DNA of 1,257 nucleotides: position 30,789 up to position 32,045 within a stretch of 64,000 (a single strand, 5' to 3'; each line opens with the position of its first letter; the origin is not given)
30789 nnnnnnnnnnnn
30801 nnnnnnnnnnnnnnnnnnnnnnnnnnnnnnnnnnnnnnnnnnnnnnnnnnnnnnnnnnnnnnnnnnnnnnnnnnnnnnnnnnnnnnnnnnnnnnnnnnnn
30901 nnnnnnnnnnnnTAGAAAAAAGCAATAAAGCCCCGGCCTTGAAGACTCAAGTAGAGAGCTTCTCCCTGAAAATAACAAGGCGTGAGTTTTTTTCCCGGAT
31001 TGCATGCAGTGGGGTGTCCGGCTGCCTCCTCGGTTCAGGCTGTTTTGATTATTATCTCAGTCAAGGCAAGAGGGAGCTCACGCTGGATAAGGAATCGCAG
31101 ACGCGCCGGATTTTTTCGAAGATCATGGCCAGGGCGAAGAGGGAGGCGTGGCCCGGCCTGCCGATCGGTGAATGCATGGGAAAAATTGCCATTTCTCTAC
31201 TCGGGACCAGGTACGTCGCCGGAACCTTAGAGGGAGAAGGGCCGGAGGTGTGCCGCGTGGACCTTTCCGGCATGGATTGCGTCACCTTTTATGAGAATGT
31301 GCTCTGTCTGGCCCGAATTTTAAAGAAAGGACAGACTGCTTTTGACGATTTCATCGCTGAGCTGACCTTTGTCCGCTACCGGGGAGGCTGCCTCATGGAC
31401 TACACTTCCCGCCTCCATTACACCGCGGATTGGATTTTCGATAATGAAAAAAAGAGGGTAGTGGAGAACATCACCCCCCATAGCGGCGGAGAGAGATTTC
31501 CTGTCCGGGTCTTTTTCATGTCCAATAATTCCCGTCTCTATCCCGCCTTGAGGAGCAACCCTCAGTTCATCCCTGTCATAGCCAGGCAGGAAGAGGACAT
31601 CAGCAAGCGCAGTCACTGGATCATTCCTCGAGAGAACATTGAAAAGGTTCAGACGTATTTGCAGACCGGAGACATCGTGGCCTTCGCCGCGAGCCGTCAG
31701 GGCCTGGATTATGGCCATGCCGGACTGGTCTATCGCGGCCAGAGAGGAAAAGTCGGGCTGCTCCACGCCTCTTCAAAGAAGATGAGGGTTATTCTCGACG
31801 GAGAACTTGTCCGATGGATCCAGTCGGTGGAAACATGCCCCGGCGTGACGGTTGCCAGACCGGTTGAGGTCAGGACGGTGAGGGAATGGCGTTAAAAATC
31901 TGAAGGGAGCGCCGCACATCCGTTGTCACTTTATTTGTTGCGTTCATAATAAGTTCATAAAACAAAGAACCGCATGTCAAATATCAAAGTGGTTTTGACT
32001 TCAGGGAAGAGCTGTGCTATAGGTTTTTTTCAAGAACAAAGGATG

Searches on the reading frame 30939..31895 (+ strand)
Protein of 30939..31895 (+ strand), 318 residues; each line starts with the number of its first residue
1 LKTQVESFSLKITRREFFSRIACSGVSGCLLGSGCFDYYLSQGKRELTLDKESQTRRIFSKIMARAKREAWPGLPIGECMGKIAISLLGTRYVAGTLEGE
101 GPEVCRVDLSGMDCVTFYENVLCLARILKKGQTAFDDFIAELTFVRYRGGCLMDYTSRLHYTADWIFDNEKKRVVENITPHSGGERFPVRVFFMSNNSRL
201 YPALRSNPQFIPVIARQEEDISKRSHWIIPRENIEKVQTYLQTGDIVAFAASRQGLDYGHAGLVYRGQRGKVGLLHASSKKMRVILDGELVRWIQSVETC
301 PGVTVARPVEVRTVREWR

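Call 49: search_protein_families(library=pfam, max_evalue=0.00001, proteins=[window:30939-31895:+])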
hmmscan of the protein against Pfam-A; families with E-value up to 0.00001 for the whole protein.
window:30939-31895:+ (318 aa): 1 family
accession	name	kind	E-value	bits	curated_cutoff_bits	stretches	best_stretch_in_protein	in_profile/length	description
PF07313.18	AmiA-like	-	1.7e-38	132.6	27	1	85-298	4-200/202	N-acetylmuramoyl-L-alanine amidase-like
